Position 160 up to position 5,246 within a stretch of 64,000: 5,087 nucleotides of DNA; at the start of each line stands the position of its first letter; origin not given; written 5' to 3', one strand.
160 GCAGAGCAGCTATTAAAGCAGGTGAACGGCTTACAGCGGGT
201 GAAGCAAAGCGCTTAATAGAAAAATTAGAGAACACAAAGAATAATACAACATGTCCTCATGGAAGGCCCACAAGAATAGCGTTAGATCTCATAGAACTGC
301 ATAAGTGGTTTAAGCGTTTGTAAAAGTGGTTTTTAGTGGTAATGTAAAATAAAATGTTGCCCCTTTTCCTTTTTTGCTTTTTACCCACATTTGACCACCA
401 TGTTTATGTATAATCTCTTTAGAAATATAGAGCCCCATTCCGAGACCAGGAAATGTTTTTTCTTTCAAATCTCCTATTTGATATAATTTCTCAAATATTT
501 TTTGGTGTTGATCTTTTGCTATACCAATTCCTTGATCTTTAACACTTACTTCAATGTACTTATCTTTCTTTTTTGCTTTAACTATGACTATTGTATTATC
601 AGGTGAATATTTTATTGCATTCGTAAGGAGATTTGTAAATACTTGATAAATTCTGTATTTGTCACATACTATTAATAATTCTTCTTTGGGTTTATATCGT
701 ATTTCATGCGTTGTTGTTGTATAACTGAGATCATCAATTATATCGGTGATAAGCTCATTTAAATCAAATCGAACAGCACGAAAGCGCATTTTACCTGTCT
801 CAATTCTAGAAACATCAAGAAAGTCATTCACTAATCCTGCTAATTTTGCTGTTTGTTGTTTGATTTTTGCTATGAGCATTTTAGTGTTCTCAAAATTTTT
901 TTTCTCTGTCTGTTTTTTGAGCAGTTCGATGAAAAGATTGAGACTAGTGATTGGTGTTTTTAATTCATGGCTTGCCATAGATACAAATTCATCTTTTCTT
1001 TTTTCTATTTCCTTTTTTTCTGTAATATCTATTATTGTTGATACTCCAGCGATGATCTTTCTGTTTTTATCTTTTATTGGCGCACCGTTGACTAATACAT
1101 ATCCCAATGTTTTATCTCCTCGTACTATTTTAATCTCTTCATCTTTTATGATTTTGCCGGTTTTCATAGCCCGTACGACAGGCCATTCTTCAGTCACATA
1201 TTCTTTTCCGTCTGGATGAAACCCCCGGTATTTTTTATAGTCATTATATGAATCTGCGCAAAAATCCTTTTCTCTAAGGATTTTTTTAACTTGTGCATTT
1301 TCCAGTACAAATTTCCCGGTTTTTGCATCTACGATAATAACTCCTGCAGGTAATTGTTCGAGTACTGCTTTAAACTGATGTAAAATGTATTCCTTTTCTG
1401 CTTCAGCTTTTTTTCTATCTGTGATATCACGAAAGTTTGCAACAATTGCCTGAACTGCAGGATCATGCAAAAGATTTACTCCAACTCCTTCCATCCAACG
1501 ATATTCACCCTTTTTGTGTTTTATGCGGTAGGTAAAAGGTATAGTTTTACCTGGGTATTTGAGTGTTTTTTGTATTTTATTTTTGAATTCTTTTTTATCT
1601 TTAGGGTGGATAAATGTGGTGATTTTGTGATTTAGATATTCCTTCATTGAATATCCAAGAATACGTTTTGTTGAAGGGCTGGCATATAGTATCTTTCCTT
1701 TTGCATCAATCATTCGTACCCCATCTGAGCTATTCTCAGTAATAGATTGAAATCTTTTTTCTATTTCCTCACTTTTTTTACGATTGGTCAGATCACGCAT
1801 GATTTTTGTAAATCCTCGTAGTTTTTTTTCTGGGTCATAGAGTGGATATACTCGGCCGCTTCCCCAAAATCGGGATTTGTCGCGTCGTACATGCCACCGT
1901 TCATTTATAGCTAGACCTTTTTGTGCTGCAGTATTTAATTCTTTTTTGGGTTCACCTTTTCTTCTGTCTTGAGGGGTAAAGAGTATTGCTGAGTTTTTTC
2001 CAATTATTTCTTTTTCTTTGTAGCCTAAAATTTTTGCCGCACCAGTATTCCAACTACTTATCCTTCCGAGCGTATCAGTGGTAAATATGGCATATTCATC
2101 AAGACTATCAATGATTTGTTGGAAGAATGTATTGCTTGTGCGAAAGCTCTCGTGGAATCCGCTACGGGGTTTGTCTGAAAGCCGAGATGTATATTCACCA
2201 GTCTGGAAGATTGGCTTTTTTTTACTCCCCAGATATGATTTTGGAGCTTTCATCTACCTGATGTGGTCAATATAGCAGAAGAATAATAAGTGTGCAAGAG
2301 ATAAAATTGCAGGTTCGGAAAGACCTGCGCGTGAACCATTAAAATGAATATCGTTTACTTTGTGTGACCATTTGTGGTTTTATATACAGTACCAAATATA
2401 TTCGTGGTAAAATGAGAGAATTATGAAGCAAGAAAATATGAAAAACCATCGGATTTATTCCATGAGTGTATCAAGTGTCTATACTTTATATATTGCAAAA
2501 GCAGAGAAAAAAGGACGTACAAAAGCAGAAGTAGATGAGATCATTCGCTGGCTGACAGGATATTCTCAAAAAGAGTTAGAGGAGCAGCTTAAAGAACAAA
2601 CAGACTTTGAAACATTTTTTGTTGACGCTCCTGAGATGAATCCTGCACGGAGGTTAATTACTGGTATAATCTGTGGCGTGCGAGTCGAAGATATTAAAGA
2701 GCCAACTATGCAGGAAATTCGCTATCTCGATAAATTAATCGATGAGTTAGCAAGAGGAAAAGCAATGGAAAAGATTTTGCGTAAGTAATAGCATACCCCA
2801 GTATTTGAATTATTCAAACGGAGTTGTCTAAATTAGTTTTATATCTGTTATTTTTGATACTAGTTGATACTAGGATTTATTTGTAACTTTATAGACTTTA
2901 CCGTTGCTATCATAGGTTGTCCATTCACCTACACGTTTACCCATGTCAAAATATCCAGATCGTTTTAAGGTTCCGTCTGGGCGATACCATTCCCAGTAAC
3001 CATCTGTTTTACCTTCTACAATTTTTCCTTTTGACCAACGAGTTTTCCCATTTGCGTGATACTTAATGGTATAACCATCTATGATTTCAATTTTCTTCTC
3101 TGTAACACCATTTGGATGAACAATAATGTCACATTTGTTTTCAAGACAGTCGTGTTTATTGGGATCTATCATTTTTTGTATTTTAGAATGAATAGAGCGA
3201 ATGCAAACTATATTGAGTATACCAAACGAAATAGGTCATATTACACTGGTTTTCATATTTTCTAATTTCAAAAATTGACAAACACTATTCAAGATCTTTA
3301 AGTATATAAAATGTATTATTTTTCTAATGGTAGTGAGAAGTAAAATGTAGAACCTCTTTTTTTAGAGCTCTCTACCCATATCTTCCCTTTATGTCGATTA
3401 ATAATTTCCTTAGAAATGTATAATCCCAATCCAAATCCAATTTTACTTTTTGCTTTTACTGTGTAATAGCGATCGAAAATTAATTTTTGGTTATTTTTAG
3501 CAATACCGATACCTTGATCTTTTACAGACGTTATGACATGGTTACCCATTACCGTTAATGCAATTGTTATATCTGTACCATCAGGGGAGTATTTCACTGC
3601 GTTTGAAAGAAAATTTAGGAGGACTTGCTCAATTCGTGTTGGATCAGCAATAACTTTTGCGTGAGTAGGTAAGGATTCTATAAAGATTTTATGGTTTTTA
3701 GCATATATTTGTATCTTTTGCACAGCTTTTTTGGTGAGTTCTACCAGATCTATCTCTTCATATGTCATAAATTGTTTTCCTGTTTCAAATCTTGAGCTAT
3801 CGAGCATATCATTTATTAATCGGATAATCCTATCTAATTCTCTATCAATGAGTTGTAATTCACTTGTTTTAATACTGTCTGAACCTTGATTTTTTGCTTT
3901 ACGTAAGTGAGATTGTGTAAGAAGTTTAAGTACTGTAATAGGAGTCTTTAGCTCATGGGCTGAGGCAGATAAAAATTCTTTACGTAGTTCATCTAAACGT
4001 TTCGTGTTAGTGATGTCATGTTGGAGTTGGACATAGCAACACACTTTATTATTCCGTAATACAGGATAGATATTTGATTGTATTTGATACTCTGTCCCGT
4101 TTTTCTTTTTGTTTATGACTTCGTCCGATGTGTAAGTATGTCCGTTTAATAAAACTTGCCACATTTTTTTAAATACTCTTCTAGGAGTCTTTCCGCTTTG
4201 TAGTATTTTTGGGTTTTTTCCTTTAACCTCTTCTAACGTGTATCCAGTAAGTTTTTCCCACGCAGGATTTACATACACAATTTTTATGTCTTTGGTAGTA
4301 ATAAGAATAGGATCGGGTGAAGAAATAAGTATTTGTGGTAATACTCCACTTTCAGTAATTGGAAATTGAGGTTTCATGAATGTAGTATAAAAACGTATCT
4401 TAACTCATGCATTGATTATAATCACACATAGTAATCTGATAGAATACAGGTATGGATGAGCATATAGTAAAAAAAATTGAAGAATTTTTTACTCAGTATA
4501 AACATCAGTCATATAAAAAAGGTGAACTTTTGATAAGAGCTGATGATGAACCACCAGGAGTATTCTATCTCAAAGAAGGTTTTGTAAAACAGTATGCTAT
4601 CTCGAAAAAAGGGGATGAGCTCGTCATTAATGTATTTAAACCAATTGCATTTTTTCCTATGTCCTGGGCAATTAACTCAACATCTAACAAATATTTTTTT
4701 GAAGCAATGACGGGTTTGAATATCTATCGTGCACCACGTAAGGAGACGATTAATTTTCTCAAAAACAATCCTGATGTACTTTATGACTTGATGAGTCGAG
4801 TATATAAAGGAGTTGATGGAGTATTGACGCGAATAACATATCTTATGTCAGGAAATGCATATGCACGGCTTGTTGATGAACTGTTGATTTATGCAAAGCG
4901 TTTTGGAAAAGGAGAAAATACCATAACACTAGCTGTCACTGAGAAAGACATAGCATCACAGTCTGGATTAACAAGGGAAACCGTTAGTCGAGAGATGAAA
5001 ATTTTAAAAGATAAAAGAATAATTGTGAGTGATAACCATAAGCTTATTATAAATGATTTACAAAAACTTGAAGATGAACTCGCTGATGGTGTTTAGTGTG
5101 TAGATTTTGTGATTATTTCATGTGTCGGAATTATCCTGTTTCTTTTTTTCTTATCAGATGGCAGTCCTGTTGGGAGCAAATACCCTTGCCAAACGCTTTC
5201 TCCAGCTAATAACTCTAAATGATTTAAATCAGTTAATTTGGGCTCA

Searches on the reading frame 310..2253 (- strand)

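Call 41: search_protein_families(library=pfam, proteins=[window:310-2253:-], max_evalue=0.001)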
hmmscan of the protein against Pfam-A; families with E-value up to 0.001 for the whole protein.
window:310-2253:- (647 aa): 8 families
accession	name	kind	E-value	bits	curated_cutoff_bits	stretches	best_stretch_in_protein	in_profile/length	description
PF13426.13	PAS_9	-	1.7e-32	112.2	27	2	55-156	3-102/103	PAS domain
PF00989.32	PAS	-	8.8e-32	109.9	22.6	2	43-154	2-112/113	PAS fold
PF02518.31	HATPase_c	-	2.3e-29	102.5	26.4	1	531-641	2-110/111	Histidine kinase-, DNA gyrase B-, and HSP90-like ATPase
PF08447.18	PAS_3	-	1.1e-24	86.9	25.6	1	188-261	1-75/89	PAS fold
PF08448.16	PAS_4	-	5.6e-23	81.7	23.1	2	55-159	7-109/110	PAS fold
PF13188.13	PAS_8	-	7.9e-19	67.3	21.8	2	167-219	2-54/65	PAS domain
PF00512.31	HisKA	-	1.5e-17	63.8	26.9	1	420-487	2-66/66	His Kinase A (phospho-acceptor) domain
PF14598.12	PAS_11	-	4.9e-05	23.7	25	0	182-255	8-80/109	PAS domain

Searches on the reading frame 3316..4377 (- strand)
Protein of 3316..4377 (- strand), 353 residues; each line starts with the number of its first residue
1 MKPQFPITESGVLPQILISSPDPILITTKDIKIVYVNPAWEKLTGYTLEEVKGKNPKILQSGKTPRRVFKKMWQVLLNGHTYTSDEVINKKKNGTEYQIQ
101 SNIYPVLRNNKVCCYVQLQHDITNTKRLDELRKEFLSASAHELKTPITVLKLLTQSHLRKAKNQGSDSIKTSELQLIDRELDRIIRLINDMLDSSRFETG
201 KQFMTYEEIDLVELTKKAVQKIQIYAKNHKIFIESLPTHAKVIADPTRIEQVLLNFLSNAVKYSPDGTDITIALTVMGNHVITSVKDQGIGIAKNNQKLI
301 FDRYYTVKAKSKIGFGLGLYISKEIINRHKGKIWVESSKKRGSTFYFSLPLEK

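Call 41: search_protein_families(library=pfam, proteins=[window:3316-4377:-], max_evalue=0.001)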
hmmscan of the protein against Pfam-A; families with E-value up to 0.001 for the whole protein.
window:3316-4377:- (353 aa): 7 families
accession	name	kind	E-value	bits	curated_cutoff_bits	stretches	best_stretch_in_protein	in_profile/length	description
PF02518.31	HATPase_c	-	1.4e-29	103.2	26.4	1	245-352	2-110/111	Histidine kinase-, DNA gyrase B-, and HSP90-like ATPase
PF00989.32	PAS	-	1.7e-14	54.2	22.6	1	15-109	5-99/113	PAS fold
PF13426.13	PAS_9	-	1.6e-13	51.3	27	1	21-123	1-102/103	PAS domain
PF00512.31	HisKA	-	4.9e-13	49.4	26.9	1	132-200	2-66/66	His Kinase A (phospho-acceptor) domain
PF08447.18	PAS_3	-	5.6e-10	39.8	25.6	1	33-116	1-86/89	PAS fold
PF08448.16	PAS_4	-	7.6e-09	36.2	23.1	1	19-127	3-110/110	PAS fold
PF13188.13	PAS_8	-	2e-06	27.9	21.8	1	19-52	9-42/65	PAS domain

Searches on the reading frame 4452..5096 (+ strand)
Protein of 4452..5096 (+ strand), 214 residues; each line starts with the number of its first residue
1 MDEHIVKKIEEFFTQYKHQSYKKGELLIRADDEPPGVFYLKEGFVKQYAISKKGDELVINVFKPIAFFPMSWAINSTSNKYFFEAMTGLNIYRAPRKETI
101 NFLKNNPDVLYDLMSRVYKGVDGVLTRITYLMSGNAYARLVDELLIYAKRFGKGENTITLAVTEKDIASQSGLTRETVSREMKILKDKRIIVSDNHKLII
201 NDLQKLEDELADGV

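Call 41: search_protein_families(library=pfam, proteins=[window:4452-5096:+], max_evalue=0.001)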
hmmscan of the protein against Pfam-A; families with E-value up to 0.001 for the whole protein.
window:4452-5096:+ (214 aa): 4 families
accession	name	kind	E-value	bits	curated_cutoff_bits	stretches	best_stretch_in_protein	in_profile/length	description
PF13545.12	HTH_Crp_2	-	2.4e-14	53.4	27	1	139-208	2-69/70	Crp-like helix-turn-helix domain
PF00027.35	cNMP_binding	-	1.7e-11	44.3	27.5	1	19-106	2-89/89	Cyclic nucleotide-binding domain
PF00325.26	Crp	-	0.00041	20.5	21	1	160-188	1-29/32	Bacterial regulatory proteins, crp family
PF05732.17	RepL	-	0.00072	19.5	20.3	0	159-201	73-116/164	Firmicute plasmid replication protein (RepL)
